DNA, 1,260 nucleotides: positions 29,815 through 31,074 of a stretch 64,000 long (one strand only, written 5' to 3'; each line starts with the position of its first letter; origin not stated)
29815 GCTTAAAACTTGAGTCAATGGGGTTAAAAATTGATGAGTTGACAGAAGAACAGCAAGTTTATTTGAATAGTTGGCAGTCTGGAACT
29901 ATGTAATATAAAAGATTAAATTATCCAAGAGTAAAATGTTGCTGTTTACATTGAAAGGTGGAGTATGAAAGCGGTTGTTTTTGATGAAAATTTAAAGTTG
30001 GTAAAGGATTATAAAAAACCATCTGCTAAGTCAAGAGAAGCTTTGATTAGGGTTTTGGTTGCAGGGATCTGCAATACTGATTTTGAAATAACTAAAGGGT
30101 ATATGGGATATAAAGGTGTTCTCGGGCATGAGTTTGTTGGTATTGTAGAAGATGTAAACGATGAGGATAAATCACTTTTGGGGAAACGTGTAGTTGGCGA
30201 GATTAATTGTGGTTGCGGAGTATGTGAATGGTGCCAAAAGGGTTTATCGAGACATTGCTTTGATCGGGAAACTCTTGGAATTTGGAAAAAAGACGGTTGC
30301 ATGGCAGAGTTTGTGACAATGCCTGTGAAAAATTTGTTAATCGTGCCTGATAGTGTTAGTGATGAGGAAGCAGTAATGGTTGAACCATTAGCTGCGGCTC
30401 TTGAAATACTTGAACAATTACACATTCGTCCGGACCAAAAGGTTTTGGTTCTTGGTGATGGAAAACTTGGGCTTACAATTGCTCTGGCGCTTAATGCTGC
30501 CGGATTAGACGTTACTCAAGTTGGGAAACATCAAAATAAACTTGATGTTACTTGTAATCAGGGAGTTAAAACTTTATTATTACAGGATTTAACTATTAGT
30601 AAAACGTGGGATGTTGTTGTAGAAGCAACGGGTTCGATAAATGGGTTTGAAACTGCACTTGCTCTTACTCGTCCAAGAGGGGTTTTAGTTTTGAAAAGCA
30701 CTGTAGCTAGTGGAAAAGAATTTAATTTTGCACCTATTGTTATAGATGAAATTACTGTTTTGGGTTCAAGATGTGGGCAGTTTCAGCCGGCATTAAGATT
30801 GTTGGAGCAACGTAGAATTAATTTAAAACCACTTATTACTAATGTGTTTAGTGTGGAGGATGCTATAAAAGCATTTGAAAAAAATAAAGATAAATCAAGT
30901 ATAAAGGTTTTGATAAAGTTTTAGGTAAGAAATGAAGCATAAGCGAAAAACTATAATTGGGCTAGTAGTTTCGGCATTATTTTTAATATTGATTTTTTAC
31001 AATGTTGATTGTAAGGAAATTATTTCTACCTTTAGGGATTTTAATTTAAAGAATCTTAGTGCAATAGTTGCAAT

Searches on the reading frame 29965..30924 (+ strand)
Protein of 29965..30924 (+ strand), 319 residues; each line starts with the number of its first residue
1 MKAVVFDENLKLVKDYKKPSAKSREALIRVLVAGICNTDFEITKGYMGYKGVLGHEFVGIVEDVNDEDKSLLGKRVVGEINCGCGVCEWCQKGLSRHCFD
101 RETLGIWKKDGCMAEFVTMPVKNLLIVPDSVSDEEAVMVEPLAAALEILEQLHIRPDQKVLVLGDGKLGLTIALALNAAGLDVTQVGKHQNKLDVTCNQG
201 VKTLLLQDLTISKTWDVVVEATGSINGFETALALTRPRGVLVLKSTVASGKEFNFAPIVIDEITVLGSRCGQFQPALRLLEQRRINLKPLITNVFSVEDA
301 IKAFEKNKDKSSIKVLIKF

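Call 61: find_encoding_contigs(protein=window:29965-30924:+, flank=10000, max_places=1)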
Protein window:29965-30924:+ (319 aa): 5 contigs read that carry it; 1 place shown.
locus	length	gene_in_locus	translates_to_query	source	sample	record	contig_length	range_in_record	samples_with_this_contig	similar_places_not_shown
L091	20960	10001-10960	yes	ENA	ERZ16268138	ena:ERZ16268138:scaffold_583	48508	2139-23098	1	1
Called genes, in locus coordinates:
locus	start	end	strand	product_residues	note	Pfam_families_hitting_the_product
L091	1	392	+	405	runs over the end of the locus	PF08529:NusA_N, PF00575:S1 (weak), PF13184:KH_NusA_1st, PF26594:KH_NusA_2nd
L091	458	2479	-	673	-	PF00395:SLH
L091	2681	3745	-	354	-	-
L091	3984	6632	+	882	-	PF01326:PPDK_N, PF00391:PEP-utilizers, PF02896:PEP-utilizers_C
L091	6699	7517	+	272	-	PF20318:DUF6613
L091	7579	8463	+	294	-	PF00175:NAD_binding_1 (weak), PF10418:DHODB_Fe-S_bind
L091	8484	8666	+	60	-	-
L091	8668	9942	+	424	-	PF05221:AdoHcyase, PF02826:2-Hacid_dh_C, PF00670:AdoHcyase_NAD, PF07991:KARI_N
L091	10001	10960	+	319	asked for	PF08240:ADH_N, PF16912:Glu_dehyd_C, PF00107:ADH_zinc_N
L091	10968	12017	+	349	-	PF03706:LPG_synthase_TM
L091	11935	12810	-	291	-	-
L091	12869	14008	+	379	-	PF00809:Pterin_bind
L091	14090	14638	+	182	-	PF02417:Chromate_transp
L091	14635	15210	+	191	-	PF02417:Chromate_transp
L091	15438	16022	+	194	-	PF00583:Acetyltransf_1, PF13673:Acetyltransf_10 (faint), PF13508:Acetyltransf_7 (weak)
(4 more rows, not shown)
